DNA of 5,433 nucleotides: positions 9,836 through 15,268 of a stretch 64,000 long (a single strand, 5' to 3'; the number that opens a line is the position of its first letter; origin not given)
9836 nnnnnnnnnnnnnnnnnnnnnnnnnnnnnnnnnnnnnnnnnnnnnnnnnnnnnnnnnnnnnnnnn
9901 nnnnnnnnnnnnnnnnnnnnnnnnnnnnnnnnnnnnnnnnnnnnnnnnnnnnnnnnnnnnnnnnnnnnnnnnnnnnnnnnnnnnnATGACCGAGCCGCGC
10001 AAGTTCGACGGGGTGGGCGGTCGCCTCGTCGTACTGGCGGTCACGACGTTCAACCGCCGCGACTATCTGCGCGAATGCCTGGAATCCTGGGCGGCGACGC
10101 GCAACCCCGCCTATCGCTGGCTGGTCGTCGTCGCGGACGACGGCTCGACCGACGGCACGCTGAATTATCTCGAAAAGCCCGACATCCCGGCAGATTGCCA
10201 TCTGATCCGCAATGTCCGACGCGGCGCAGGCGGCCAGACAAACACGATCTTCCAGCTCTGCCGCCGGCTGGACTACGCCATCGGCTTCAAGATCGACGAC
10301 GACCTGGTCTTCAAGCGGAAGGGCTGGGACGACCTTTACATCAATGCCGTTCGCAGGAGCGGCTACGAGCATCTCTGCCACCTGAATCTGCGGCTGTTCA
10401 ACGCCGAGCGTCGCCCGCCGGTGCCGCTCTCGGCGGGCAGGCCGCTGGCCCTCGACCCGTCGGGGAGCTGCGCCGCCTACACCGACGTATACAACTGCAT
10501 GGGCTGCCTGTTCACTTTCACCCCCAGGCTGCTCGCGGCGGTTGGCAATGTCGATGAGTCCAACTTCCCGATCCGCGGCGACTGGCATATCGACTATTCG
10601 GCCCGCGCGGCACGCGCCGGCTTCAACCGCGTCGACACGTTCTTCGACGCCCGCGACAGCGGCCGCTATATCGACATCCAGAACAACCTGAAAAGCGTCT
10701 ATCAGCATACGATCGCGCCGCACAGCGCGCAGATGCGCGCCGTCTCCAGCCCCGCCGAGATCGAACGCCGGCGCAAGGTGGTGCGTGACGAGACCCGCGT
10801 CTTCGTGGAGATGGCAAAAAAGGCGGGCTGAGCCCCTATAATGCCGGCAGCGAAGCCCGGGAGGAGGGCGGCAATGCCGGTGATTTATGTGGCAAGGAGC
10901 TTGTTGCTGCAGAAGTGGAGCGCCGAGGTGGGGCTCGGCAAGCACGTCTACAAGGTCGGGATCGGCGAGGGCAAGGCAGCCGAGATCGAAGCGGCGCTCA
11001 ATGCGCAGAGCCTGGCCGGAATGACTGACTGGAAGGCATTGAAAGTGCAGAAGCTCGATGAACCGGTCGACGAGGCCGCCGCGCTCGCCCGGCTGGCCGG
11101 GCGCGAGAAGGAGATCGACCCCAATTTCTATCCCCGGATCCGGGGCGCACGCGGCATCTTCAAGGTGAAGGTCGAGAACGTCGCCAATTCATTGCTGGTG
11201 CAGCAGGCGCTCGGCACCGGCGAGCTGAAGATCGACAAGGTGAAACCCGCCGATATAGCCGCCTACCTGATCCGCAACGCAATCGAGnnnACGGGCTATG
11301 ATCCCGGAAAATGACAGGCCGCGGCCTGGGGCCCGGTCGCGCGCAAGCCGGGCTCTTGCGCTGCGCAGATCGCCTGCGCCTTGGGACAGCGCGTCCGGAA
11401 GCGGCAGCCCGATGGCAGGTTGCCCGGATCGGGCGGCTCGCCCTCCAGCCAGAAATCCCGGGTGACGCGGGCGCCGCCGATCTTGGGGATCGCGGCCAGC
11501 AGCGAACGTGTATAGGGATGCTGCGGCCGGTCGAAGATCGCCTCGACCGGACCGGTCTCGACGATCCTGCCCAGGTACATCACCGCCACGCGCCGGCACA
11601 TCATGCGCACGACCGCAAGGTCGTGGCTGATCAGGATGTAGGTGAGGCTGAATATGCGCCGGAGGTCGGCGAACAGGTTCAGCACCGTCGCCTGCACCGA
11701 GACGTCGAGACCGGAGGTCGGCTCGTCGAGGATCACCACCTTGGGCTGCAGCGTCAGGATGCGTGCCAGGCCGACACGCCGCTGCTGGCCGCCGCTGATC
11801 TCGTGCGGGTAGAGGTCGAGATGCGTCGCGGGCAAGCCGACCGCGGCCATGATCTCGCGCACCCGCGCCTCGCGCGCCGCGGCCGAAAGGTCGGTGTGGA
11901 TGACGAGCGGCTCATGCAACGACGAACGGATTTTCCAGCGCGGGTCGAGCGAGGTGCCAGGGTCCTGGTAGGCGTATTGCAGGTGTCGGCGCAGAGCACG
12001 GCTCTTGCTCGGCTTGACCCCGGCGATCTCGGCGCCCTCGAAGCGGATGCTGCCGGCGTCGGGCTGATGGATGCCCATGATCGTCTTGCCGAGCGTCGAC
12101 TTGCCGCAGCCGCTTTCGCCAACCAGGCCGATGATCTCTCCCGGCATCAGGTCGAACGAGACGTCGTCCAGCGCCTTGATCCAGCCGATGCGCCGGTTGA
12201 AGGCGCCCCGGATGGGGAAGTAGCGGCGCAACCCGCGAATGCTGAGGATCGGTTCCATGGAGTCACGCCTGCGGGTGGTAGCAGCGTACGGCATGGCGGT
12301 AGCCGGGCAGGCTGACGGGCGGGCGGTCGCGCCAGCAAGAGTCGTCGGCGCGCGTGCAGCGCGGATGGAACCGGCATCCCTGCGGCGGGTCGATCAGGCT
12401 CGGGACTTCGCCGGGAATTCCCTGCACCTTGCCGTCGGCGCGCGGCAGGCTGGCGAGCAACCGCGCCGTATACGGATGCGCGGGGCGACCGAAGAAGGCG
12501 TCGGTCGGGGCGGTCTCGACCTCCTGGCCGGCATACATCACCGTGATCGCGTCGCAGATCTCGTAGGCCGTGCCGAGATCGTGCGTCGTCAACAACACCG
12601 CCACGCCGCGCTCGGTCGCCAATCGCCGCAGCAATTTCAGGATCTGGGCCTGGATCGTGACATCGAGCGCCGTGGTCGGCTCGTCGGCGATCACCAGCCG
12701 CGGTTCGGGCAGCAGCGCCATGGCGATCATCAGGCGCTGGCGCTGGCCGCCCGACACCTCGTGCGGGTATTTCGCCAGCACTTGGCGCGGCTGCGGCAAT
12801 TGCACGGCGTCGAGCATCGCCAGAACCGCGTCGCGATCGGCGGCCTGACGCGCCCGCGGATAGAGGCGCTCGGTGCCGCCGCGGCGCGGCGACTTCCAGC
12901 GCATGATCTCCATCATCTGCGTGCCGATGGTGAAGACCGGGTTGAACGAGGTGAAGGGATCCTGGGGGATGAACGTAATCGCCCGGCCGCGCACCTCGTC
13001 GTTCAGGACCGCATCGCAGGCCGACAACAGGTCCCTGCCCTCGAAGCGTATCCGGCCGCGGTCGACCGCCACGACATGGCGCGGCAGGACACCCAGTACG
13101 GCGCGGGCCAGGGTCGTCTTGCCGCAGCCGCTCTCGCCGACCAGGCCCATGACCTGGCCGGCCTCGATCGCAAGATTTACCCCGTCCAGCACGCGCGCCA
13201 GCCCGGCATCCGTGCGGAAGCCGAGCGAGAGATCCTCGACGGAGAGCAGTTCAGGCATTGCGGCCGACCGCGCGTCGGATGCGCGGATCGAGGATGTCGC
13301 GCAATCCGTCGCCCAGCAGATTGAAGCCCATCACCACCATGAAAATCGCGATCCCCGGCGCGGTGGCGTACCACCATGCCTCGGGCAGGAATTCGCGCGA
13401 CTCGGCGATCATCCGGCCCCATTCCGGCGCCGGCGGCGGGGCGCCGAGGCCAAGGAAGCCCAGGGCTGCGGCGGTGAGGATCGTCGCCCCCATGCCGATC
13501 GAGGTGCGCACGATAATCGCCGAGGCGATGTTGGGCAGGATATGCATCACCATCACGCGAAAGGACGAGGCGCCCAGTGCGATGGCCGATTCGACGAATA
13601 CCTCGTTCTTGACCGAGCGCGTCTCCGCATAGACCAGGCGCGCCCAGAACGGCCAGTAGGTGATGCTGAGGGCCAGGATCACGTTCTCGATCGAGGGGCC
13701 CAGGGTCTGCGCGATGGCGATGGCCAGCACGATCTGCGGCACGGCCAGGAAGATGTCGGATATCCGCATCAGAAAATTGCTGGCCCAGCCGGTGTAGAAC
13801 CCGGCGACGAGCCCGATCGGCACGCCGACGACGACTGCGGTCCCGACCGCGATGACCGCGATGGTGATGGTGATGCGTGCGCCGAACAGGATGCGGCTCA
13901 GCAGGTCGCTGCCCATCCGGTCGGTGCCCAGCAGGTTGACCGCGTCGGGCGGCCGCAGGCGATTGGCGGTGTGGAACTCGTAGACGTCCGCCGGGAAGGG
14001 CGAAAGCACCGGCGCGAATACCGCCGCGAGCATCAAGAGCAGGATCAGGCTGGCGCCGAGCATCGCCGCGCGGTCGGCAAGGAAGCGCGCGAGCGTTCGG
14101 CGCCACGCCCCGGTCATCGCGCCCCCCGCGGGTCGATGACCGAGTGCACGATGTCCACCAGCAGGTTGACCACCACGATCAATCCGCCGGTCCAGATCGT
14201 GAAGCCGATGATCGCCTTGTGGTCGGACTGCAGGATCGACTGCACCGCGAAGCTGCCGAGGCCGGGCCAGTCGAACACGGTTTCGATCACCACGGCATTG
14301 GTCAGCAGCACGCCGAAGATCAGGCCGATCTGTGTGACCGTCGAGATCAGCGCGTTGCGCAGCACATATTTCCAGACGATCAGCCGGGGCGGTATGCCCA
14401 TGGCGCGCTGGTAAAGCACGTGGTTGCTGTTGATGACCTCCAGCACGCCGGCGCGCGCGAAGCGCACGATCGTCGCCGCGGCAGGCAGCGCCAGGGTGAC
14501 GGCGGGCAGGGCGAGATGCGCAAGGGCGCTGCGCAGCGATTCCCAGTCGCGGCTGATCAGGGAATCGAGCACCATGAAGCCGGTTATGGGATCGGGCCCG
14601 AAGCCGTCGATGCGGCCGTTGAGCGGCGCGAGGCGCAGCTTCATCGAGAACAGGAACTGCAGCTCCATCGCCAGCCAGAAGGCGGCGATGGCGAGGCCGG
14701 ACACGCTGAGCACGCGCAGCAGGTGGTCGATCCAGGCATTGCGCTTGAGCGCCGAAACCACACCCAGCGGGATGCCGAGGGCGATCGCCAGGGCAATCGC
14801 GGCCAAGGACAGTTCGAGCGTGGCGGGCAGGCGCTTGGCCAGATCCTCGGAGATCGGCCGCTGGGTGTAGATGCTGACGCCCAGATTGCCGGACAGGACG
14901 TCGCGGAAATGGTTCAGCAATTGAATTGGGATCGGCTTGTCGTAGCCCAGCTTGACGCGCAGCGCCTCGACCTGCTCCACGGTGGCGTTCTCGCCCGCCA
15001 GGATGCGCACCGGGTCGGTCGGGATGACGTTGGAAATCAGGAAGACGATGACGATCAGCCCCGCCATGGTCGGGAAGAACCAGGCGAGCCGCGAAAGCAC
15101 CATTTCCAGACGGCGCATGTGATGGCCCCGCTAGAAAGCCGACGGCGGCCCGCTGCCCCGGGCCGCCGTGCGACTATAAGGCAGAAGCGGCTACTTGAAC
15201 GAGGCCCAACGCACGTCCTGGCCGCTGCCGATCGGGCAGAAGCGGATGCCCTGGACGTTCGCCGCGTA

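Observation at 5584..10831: Duplicated GT2-like module: an internal domain of the giant GT and a free-standing paralogue, translationally coupled to a GT-propeller fusion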

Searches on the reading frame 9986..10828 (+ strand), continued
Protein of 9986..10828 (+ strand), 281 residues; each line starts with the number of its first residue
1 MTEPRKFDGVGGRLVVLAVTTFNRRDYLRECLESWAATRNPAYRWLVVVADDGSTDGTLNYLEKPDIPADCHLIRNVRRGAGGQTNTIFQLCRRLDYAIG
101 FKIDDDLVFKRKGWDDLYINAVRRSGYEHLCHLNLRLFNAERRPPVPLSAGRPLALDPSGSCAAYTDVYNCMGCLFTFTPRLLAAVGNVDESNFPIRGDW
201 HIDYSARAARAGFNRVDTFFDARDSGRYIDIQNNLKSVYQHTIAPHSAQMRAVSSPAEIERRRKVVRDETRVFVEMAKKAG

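Call 68: find_encoding_contigs(protein=P0036, flank=8000, max_places=2)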
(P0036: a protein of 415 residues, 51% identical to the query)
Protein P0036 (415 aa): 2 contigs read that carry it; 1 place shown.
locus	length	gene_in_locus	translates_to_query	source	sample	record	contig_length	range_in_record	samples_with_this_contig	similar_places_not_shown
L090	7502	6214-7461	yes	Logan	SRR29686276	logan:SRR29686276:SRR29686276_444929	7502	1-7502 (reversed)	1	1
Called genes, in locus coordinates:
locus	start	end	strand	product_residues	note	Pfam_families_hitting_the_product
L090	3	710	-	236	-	?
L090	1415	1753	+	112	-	PF16587:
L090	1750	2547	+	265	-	PF01061:ABC2_membrane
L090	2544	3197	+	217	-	PF00005:ABC_tran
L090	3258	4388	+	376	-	-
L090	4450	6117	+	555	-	PF02563:Poly_export, PF10531:SLBB (faint), PF22461:SLBB_2 (faint)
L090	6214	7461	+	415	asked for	PF00535:Glycos_transf_2, PF13641:Glyco_tranf_2_3 (faint)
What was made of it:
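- The S-like P0036 follows ABC2_membrane, ABC_tran and Poly_export (call 68). P0036 lies in an ABC-2/Poly_export locus (call 68).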

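Call 81: find_encoding_contigs(protein=P0001, flank=1000, max_places=4)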
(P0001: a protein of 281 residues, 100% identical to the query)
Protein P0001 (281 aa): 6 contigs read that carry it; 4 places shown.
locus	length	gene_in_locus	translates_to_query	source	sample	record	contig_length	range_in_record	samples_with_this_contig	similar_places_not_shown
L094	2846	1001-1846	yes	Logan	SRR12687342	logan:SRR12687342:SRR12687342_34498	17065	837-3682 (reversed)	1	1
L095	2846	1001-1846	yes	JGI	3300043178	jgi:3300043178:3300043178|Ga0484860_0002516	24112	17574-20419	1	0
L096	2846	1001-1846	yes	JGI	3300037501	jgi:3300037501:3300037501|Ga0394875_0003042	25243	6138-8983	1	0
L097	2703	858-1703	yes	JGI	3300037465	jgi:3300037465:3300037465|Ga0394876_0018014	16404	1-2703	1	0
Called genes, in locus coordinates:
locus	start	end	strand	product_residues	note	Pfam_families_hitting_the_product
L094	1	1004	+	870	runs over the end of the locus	PF04488:Gly_transf_sug, PF12919:TcdA_TcdB (faint), PF15892:BNR_4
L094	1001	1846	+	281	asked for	PF00535:Glycos_transf_2, PF13641:Glyco_tranf_2_3 (weak)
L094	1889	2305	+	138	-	-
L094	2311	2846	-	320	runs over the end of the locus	PF00005:ABC_tran, PF13304:AAA_21 (faint), PF08352:oligo_HPY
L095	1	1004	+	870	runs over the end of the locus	PF04488:Gly_transf_sug, PF12919:TcdA_TcdB (faint), PF15892:BNR_4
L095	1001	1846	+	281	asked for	PF00535:Glycos_transf_2, PF13641:Glyco_tranf_2_3 (weak)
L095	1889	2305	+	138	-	-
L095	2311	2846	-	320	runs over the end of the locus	PF00005:ABC_tran, PF13304:AAA_21 (faint), PF08352:oligo_HPY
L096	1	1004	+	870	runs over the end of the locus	PF04488:Gly_transf_sug, PF12919:TcdA_TcdB (faint), PF15892:BNR_4, PF22847:Glyco_hydro_43_rel (faint)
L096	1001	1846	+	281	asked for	PF00535:Glycos_transf_2, PF13641:Glyco_tranf_2_3 (weak)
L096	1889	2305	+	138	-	-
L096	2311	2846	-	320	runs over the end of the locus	PF00005:ABC_tran, PF13304:AAA_21 (faint), PF08352:oligo_HPY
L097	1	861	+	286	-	?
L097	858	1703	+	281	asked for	PF00535:Glycos_transf_2, PF13641:Glyco_tranf_2_3 (weak)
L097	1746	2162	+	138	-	-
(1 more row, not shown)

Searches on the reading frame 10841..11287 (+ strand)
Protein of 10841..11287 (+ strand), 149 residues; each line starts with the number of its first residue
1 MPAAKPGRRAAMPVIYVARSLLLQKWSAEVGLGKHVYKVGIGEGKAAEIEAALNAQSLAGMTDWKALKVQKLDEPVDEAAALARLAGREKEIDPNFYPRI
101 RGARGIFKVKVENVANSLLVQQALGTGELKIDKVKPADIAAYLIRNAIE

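Call 11: search_protein_families(library=pfam, proteins=[window:10841-11287:+], max_evalue=0.001)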
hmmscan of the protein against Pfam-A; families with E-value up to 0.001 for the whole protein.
window:10841-11287:+ (149 aa): 0 families

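Call 44: search_protein_families(library=ncbifam, proteins=[window:10841-11287:+], max_evalue=0.01)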
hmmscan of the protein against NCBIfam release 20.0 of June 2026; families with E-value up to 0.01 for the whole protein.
window:10841-11287:+ (149 aa): 0 families
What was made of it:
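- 10874..11290 (+): Conserved 138-aa ORF of unknown family directly downstream. No Pfam or NCBIfam hit (calls 11, 44).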

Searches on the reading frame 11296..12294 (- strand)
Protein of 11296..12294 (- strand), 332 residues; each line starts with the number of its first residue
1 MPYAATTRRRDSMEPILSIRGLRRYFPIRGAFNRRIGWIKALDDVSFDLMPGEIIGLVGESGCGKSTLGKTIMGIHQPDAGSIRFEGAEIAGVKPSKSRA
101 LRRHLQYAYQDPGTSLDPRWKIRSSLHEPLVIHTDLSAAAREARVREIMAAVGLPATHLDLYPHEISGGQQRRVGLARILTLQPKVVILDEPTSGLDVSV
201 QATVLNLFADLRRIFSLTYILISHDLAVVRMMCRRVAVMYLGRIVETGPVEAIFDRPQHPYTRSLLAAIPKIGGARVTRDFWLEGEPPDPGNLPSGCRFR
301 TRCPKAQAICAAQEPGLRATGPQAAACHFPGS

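Call 11: search_protein_families(library=pfam, proteins=[window:11296-12294:-], max_evalue=0.001)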
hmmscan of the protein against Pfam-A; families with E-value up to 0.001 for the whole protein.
window:11296-12294:- (332 aa): 4 families
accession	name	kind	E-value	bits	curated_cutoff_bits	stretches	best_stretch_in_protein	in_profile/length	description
PF00005.33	ABC_tran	-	7.3e-35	121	25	1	42-194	1-137/137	ABC transporter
PF08352.17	oligo_HPY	-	3.6e-19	69.3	27.1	1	245-310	1-65/65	Oligopeptide/dipeptide transporter, C-terminal region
PF13304.12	AAA_21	-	3e-07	31.2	27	1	161-228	233-302/304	AAA domain, putative AbiEii toxin, Type IV TA system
PF13401.12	AAA_22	-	0.00017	22.3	27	0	54-214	7-107/130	AAA domain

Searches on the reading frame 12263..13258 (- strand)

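Call 11: search_protein_families(library=pfam, proteins=[window:12263-13258:-], max_evalue=0.001)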
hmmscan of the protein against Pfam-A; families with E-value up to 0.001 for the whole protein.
window:12263-13258:- (331 aa): 6 families
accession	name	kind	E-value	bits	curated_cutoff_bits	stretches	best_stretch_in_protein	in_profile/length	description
PF00005.33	ABC_tran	-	1.8e-27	97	25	1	24-196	1-137/137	ABC transporter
PF08352.17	oligo_HPY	-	2.8e-19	69.7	27.1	1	247-308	1-65/65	Oligopeptide/dipeptide transporter, C-terminal region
PF13304.12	AAA_21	-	5.6e-10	40.2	27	1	165-228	235-300/304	AAA domain, putative AbiEii toxin, Type IV TA system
PF00004.35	AAA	-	0.00012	23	21.2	1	38-71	2-35/131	ATPase family associated with various cellular activities (AAA)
PF13401.12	AAA_22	-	0.00033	21.4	27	0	35-66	6-40/130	AAA domain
PF13481.12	AAA_25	-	0.0006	19.9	27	0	29-51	28-50/195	AAA domain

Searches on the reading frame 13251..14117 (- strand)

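Call 11: search_protein_families(library=pfam, proteins=[window:13251-14117:-], max_evalue=0.001)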
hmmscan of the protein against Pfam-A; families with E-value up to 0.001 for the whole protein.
window:13251-14117:- (288 aa): 2 families
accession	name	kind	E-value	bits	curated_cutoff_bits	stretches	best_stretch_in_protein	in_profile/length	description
PF00528.27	BPD_transp_1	-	2.8e-32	112.4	26.4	1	98-282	1-184/184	Binding-protein-dependent transport system inner membrane component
PF12911.12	OppC_N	-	5.4e-11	42.6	23.9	1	5-57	3-53/53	N-terminal TM domain of oligopeptide transport permease C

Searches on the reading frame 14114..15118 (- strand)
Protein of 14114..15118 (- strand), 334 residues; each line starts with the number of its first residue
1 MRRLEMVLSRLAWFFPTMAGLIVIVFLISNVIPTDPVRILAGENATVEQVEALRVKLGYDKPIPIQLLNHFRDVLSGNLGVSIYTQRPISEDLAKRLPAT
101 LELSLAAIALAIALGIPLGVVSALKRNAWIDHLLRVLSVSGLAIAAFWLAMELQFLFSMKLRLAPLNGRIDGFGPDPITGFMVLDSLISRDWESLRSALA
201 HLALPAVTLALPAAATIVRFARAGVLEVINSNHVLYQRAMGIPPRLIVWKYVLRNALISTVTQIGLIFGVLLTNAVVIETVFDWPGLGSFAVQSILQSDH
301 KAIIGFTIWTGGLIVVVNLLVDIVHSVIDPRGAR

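Call 11: search_protein_families(library=pfam, proteins=[window:14114-15118:-], max_evalue=0.001)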
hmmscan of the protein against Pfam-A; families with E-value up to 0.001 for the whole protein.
window:14114-15118:- (334 aa): 2 families
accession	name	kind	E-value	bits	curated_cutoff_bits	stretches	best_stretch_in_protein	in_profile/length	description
PF00528.27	BPD_transp_1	-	2.3e-34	119.2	26.4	1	115-331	1-181/184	Binding-protein-dependent transport system inner membrane component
PF19300.4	BPD_transp_1_N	-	1.3e-09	38.6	23.8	1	21-103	19-113/114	Binding-prot-dependent transport system membrane comp, N-term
